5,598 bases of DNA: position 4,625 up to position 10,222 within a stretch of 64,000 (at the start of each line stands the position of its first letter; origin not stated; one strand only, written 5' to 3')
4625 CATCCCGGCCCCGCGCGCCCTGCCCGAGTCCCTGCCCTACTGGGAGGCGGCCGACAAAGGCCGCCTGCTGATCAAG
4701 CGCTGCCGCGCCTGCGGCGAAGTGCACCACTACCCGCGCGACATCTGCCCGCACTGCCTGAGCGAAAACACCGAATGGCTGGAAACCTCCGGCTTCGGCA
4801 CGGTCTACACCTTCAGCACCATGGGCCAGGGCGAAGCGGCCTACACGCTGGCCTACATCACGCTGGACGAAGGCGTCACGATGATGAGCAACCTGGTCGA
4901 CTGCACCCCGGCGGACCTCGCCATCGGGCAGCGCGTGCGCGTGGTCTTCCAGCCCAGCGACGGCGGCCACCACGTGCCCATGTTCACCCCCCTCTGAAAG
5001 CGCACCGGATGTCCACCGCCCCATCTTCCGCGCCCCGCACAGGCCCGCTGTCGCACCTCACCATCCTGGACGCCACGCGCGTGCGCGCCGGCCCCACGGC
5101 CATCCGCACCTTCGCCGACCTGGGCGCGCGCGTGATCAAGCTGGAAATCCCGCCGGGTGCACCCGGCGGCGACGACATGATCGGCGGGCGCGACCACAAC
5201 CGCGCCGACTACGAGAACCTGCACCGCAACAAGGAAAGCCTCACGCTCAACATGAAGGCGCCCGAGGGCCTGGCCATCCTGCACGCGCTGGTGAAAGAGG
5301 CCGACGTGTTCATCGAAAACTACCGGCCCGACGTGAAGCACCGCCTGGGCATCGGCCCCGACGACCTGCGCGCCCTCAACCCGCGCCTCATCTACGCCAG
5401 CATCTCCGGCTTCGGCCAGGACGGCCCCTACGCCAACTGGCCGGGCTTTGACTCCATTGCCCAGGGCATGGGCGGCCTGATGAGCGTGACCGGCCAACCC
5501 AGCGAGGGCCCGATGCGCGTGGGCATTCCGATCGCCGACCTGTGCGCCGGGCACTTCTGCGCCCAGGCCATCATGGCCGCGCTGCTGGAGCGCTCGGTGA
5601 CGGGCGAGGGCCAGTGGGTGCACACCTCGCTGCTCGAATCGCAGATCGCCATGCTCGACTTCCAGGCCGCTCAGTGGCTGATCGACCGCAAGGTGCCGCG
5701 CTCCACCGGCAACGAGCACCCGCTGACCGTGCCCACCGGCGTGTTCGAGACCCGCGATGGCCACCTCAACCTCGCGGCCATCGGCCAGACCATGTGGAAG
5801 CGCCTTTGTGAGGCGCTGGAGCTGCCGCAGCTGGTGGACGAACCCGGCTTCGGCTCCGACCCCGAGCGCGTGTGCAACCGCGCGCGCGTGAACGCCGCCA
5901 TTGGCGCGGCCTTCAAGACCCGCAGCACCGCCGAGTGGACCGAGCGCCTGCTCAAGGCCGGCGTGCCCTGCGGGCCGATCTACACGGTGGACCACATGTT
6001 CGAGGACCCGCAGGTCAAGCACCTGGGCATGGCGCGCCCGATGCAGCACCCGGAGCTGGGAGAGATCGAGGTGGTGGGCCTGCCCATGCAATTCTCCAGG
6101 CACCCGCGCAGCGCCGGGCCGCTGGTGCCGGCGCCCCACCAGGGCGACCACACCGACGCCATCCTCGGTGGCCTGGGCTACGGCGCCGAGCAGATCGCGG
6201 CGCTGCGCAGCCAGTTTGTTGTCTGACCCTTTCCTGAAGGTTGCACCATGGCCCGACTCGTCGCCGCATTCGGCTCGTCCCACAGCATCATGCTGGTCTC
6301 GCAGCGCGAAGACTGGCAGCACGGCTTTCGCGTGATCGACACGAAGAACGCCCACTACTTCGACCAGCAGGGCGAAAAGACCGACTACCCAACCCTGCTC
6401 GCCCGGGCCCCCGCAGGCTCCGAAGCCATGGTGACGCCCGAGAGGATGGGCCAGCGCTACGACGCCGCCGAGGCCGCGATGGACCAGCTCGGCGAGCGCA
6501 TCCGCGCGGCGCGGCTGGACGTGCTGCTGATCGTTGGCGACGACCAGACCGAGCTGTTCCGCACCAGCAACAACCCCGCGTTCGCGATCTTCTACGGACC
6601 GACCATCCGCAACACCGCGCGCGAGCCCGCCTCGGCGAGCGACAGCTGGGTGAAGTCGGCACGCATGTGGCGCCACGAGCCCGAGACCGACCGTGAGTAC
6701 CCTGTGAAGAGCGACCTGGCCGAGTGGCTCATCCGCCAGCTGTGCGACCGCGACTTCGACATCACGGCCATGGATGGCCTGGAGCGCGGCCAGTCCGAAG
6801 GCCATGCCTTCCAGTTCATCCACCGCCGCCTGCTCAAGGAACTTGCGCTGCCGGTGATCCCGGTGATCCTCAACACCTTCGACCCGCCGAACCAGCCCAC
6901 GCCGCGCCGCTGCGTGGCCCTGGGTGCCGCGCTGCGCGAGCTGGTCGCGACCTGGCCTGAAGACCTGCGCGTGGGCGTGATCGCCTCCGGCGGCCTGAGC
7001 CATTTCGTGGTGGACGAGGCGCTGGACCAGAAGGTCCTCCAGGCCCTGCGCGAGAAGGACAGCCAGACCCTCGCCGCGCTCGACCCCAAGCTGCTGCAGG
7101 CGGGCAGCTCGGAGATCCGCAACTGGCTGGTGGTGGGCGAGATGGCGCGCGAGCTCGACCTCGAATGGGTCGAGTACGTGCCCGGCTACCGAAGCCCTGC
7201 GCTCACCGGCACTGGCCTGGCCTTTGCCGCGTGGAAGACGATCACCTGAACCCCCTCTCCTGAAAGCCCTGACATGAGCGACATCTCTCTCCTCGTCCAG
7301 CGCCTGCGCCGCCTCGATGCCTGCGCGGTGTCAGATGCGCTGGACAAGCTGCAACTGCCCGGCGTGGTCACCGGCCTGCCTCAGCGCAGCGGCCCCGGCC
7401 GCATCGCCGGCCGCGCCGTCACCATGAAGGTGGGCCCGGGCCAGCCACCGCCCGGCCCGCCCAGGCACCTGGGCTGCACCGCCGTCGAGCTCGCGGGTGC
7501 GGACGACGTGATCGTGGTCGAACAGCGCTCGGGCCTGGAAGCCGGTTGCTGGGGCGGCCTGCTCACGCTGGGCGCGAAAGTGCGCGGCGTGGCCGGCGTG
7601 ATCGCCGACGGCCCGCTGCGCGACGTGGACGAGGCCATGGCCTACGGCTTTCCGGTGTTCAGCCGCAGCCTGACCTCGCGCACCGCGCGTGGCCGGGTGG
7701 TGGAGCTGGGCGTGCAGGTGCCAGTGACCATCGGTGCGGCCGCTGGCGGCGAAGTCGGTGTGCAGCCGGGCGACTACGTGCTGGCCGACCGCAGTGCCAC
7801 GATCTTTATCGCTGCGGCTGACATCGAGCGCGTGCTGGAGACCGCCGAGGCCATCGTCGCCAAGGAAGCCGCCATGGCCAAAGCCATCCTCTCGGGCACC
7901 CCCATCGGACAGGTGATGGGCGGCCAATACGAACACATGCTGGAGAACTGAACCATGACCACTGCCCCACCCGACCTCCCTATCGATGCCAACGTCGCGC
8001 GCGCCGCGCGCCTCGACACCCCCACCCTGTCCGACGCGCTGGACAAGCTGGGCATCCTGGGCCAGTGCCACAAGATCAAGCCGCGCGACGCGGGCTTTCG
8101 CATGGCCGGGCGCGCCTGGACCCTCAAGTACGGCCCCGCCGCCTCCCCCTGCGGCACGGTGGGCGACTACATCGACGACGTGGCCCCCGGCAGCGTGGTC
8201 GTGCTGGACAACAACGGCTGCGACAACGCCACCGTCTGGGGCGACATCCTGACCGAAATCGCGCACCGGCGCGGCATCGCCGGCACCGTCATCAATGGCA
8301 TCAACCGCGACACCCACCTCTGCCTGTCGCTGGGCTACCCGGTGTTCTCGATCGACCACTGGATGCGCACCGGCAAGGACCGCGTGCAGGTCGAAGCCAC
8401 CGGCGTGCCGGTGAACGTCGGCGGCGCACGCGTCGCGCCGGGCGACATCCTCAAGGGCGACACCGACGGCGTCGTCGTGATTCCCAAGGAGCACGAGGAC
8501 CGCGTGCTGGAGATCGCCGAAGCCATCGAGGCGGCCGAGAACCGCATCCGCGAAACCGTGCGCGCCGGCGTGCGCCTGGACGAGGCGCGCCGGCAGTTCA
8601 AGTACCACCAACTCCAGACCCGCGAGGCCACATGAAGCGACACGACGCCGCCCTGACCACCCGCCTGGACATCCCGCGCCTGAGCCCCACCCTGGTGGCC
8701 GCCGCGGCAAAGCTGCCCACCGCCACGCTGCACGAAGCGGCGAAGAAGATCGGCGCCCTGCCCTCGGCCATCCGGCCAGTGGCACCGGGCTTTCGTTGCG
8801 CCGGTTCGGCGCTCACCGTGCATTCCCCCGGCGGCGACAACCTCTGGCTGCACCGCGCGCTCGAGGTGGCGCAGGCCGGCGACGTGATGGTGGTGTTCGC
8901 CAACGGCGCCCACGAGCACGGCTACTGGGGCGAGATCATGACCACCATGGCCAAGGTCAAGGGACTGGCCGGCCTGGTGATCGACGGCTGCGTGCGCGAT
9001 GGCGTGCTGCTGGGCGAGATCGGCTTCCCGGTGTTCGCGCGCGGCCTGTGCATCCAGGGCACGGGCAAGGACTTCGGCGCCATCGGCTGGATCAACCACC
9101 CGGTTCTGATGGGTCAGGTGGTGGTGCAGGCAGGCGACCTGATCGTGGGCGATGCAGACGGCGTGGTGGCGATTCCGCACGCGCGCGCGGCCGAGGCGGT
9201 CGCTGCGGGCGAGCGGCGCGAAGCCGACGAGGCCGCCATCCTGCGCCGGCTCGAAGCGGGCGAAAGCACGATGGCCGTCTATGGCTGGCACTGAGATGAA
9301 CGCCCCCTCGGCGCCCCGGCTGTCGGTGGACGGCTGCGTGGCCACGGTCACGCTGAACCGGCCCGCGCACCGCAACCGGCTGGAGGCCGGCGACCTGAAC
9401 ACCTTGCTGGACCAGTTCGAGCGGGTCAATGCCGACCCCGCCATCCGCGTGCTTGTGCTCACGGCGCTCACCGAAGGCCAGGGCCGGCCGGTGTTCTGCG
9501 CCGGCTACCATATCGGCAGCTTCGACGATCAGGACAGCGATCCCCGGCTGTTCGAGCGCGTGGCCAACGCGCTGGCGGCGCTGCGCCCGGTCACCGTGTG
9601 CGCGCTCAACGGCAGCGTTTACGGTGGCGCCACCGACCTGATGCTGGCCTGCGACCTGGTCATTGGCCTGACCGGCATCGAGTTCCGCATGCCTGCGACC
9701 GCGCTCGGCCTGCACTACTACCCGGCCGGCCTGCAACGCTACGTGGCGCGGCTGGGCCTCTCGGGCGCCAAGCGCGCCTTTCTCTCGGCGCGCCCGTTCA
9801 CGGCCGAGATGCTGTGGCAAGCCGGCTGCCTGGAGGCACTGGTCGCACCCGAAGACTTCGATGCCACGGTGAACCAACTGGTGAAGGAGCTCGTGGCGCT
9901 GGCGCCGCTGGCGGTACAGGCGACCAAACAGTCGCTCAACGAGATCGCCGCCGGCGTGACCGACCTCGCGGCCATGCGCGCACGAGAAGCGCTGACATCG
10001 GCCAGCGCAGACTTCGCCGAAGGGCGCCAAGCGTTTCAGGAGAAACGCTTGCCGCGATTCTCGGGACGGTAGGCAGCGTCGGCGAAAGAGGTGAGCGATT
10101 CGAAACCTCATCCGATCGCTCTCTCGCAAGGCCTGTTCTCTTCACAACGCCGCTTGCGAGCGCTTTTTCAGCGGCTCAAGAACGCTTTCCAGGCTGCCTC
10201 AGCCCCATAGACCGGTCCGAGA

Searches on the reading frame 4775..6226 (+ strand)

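Call 38: search_protein_families(library=pfam, proteins=[window:4775-6226:+], max_evalue=0.00001)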
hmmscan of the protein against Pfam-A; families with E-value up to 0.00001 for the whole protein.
window:4775-6226:+ (483 aa): 1 family
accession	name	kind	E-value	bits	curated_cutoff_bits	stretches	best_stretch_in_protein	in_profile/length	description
PF02515.22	CoA_transf_3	-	4.1e-117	391.8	23.3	1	92-460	1-366/366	CoA-transferase family III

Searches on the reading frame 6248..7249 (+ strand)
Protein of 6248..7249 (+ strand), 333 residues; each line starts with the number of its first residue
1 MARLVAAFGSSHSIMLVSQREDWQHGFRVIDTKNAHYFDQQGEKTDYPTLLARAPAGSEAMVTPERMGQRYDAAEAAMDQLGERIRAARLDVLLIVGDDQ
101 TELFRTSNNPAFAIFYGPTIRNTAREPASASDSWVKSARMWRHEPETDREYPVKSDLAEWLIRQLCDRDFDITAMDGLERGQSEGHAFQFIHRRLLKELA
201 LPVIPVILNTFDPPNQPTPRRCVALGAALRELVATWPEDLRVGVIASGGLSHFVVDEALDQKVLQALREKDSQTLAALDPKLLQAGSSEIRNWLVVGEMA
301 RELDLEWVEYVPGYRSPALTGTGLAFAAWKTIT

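Call 38: search_protein_families(library=pfam, proteins=[window:6248-7249:+], max_evalue=0.00001)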
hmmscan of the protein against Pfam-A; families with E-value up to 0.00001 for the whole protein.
window:6248-7249:+ (333 aa): 1 family
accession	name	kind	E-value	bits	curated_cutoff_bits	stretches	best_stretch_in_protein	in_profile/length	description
PF02900.23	LigB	-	2.1e-14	53.7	26.3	1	78-298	31-242/269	Catalytic LigB subunit of aromatic ring-opening dioxygenase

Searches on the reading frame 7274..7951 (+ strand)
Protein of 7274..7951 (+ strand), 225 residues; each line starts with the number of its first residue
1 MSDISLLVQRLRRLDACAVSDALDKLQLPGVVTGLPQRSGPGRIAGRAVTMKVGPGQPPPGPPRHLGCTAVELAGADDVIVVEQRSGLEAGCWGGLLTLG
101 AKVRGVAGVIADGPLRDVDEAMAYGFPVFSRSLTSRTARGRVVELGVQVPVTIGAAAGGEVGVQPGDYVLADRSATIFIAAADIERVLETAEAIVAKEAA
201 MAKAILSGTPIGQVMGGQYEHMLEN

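Call 38: search_protein_families(library=pfam, proteins=[window:7274-7951:+], max_evalue=0.00001)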
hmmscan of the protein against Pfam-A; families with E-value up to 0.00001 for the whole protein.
window:7274-7951:+ (225 aa): 1 family
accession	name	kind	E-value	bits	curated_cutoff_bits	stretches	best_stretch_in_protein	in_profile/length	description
PF03737.21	RraA-like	-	2.6e-27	96.3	24.5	1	17-174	2-148/152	Aldolase/RraA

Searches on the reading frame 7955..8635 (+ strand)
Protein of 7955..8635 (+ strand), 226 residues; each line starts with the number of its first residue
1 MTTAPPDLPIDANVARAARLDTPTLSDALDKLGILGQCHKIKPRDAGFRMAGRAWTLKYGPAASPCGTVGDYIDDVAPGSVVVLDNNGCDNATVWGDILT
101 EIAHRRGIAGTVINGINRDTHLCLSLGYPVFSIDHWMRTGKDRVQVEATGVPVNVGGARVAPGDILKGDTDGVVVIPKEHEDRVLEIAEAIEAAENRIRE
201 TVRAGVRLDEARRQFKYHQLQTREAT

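Call 38: search_protein_families(library=pfam, proteins=[window:7955-8635:+], max_evalue=0.00001)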
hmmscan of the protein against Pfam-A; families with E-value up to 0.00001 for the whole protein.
window:7955-8635:+ (226 aa): 1 family
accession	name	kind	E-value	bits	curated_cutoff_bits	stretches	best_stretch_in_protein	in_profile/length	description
PF03737.21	RraA-like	-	2.1e-34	119.4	24.5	1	22-175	1-152/152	Aldolase/RraA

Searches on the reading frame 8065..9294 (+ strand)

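Call 4: search_protein_families(library=pfam, proteins=[window:8065-9294:+])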
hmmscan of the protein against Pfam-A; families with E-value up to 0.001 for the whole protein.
window:8065-9294:+ (409 aa): 1 family
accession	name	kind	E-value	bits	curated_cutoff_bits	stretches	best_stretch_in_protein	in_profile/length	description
PF03737.21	RraA-like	-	3.2e-38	131.8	24.5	1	219-368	1-151/152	Aldolase/RraA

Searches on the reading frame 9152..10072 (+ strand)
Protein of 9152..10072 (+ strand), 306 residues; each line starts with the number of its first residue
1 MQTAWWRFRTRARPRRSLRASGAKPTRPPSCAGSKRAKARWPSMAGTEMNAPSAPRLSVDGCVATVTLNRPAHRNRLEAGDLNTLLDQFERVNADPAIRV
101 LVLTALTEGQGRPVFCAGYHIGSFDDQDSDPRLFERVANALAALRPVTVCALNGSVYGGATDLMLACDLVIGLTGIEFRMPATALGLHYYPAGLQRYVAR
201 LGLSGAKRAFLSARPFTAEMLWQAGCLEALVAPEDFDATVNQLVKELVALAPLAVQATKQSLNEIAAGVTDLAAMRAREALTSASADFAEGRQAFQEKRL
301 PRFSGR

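Call 38: search_protein_families(library=pfam, proteins=[window:9152-10072:+], max_evalue=0.00001)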
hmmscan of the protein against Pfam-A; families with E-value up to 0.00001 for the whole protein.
window:9152-10072:+ (306 aa): 2 families
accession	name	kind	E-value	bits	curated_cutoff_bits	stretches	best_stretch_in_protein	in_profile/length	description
PF00378.25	ECH_1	-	2.3e-29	102.9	27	1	62-305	5-250/251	Enoyl-CoA hydratase/isomerase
PF16113.10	ECH_2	-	6.9e-13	49.2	27.2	1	64-264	2-201/335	Enoyl-CoA hydratase/isomerase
